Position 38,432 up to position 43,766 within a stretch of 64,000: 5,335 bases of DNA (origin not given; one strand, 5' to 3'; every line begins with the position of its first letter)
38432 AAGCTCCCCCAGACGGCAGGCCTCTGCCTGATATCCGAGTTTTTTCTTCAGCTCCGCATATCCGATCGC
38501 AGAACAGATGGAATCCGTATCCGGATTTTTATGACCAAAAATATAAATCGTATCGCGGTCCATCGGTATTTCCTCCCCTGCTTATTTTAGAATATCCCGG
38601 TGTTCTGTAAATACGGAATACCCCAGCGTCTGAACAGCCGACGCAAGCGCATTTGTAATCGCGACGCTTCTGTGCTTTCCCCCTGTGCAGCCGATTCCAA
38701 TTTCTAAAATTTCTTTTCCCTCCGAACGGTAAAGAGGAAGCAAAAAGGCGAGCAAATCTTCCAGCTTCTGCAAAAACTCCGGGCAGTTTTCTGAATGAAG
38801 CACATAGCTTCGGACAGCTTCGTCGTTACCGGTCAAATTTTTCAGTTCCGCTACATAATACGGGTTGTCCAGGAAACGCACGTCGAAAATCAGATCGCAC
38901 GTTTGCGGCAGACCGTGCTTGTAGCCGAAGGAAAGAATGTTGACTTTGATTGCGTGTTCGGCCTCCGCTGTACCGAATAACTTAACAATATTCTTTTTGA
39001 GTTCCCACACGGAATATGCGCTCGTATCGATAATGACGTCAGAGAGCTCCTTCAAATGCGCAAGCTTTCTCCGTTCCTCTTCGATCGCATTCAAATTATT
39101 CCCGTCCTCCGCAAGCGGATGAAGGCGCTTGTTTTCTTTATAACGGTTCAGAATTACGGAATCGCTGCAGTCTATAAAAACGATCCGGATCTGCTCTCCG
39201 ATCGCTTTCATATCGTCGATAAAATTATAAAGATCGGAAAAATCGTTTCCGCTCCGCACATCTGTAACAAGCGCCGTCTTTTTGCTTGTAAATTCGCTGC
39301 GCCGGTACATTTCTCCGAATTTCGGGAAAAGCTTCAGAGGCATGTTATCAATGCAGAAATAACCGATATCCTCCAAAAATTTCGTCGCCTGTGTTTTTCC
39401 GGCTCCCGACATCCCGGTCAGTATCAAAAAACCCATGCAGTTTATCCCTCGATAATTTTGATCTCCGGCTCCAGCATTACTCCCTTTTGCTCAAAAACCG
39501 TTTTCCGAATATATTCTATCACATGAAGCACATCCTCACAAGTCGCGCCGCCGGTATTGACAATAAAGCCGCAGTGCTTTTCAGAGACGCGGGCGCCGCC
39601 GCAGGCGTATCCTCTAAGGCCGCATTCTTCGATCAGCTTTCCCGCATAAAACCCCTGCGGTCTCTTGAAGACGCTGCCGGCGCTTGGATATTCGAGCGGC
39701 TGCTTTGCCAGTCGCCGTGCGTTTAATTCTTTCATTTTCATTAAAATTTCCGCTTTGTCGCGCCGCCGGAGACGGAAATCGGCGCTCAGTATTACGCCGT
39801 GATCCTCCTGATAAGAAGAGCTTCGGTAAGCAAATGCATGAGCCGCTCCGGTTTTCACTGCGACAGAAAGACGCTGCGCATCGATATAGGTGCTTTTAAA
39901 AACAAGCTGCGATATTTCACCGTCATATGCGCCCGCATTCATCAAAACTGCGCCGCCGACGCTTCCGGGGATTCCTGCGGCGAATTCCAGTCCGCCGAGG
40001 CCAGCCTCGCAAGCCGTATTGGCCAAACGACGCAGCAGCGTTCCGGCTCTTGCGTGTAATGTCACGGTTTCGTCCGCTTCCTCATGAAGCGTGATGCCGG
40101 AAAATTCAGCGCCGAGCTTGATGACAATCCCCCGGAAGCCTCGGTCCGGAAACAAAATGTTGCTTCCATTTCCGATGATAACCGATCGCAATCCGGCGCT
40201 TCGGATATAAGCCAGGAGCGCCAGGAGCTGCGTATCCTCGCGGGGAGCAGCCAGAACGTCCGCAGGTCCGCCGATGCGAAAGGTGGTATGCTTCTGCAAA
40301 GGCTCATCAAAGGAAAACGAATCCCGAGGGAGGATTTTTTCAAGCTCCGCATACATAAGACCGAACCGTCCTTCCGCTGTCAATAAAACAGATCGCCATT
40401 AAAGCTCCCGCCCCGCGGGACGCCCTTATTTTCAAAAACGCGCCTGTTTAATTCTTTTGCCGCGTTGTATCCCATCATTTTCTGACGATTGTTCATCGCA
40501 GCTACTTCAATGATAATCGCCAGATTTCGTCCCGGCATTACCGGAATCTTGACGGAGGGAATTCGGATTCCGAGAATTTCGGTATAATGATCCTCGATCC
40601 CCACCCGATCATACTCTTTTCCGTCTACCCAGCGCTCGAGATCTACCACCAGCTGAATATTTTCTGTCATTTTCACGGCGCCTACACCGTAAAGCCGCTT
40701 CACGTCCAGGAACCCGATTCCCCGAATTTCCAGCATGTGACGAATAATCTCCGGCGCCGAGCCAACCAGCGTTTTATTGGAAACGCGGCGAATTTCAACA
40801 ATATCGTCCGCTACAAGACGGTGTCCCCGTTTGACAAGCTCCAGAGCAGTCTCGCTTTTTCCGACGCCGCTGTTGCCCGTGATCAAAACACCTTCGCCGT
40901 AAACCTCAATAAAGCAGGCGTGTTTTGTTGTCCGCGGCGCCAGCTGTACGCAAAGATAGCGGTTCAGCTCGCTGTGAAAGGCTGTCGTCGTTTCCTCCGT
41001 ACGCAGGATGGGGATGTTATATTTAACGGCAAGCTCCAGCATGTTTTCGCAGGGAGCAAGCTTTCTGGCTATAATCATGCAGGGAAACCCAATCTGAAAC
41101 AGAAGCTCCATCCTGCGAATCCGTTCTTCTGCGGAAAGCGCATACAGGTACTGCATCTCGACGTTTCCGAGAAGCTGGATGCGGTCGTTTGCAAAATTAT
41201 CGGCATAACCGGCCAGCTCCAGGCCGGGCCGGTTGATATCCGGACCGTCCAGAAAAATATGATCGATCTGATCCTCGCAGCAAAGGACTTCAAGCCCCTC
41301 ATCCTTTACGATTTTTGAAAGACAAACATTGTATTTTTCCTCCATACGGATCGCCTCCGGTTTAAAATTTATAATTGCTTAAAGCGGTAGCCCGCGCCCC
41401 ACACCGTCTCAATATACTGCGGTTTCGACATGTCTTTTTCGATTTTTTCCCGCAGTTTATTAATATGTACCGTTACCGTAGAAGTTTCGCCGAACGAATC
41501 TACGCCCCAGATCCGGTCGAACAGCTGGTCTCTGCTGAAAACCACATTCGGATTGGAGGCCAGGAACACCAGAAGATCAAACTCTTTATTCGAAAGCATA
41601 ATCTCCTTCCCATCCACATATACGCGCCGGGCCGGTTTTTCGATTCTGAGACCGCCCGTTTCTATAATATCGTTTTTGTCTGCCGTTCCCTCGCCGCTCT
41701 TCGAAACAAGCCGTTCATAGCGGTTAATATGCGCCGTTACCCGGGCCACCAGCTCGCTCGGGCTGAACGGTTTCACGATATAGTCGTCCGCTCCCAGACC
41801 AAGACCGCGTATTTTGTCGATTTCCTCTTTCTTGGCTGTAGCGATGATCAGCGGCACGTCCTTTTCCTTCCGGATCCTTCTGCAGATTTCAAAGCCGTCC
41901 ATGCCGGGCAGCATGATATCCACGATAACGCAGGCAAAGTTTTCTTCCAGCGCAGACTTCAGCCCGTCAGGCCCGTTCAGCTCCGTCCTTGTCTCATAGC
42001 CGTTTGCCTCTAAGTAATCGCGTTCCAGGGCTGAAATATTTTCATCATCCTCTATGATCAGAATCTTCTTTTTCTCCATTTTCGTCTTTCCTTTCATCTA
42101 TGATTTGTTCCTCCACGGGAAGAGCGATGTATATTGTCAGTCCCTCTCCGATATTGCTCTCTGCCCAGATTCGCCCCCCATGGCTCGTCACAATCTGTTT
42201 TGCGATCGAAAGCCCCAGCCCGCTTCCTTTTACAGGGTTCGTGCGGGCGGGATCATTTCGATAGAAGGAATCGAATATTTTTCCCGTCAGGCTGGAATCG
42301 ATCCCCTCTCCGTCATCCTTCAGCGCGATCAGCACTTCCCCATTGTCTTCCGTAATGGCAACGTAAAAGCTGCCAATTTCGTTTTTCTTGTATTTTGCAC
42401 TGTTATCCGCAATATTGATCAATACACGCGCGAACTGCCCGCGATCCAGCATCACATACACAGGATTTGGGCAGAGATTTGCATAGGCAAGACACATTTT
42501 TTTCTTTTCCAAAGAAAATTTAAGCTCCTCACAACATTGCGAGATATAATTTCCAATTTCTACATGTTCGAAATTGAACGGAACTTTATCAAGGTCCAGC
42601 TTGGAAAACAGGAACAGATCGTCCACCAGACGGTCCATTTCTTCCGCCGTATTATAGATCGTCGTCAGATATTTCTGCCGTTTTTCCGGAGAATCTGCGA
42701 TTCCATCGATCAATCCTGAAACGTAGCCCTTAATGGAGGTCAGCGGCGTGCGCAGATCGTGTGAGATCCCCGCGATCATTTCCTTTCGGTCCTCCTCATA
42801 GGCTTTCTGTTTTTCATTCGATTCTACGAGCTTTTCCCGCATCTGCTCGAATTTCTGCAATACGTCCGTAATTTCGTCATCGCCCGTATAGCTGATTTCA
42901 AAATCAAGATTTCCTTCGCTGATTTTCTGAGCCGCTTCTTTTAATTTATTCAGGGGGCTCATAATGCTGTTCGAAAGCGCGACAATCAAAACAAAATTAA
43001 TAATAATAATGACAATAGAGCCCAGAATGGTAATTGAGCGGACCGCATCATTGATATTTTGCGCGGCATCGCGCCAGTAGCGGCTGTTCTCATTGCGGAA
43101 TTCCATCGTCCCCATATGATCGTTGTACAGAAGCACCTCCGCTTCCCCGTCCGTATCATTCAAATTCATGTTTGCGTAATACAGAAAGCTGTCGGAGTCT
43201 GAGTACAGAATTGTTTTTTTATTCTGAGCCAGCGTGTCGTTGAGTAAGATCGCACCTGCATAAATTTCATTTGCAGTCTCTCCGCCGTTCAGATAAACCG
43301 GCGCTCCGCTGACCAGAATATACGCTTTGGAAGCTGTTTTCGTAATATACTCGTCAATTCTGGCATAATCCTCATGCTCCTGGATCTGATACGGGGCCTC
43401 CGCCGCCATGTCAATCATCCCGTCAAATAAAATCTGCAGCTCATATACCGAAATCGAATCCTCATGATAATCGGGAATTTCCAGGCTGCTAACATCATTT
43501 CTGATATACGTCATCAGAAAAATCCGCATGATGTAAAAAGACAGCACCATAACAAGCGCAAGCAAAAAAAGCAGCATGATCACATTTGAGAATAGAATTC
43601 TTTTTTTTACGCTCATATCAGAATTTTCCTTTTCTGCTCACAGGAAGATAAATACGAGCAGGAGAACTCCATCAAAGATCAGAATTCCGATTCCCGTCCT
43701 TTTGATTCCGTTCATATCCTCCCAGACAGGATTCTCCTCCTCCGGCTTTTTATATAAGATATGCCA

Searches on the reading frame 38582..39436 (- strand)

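Call 21: search_protein_families(library=pfam, proteins=[window:38582-39436:-], max_evalue=0.001)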
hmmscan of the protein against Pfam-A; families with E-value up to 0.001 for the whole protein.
window:38582-39436:- (284 aa): 2 families
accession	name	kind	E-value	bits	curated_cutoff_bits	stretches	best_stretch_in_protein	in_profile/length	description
PF22740.1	PapZ_C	-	6e-45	152.8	27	1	164-282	2-120/121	RapZ C-terminal domain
PF03668.21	RapZ-like_N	-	1.2e-44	152.3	25.4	1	2-156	2-156/158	RapZ-like N-terminal domain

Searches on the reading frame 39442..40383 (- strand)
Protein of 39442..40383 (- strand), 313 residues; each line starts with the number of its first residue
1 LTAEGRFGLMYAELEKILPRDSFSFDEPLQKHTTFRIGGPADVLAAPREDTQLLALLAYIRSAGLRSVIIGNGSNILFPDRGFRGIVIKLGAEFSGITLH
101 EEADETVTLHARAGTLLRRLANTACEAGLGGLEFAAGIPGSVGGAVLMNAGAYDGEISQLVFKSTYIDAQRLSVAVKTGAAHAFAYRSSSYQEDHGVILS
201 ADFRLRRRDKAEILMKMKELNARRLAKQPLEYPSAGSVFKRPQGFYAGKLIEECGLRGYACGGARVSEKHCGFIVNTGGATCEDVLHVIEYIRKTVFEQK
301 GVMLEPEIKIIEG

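Call 21: search_protein_families(library=pfam, proteins=[window:39442-40383:-], max_evalue=0.001)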
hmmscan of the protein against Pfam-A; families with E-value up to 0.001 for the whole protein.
window:39442-40383:- (313 aa): 2 families
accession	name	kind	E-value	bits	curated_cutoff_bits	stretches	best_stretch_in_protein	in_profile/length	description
PF02873.21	MurB_C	-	3.9e-38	130.1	27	1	213-311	2-99/99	UDP-N-acetylenolpyruvoylglucosamine reductase, C-terminal domain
PF01565.28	FAD_binding_4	-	2.7e-18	66.5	26.4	1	42-160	2-118/139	FAD binding domain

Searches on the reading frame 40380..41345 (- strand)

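Call 21: search_protein_families(library=pfam, proteins=[window:40380-41345:-], max_evalue=0.001)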
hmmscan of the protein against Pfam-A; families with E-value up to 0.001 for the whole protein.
window:40380-41345:- (321 aa): 2 families
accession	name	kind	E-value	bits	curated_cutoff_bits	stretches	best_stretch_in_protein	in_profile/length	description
PF07475.17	Hpr_kinase_C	-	4.1e-72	241.7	33.3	1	134-302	2-170/171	HPr Serine kinase C-terminal domain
PF02603.21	Hpr_kinase_N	-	1.3e-40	138.7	24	1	8-131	2-125/125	HPr Serine kinase N terminus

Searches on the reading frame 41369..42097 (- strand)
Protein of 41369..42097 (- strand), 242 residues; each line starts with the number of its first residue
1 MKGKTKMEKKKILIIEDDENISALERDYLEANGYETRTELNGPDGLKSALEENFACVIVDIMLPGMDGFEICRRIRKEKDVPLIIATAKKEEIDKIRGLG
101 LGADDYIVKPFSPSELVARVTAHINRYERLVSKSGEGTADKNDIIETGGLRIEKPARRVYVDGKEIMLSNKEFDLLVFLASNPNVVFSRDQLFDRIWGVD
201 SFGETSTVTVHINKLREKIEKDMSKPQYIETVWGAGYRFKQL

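Call 21: search_protein_families(library=pfam, proteins=[window:41369-42097:-], max_evalue=0.001)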
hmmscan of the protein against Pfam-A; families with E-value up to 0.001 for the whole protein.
window:41369-42097:- (242 aa): 2 families
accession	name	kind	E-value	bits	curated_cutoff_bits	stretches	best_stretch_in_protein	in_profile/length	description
PF00486.34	Trans_reg_C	-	3.8e-29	101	26.2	1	163-239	1-77/77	Transcriptional regulatory protein, C terminal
PF00072.30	Response_reg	-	1.1e-26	93.6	30.2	1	12-120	1-110/111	Response regulator receiver domain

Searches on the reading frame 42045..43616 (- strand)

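Call 21: search_protein_families(library=pfam, proteins=[window:42045-43616:-], max_evalue=0.001)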
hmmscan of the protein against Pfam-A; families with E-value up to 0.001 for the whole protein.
window:42045-43616:- (523 aa): 3 families
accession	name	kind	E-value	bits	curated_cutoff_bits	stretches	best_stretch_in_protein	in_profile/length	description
PF02518.31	HATPase_c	-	2.1e-21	76.9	26.4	1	392-502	3-110/111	Histidine kinase-, DNA gyrase B-, and HSP90-like ATPase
PF00512.31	HisKA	-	6.8e-19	68.1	26.9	1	277-341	2-64/66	His Kinase A (phospho-acceptor) domain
PF00672.30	HAMP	-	4.6e-12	46.5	25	1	214-264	2-52/53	HAMP domain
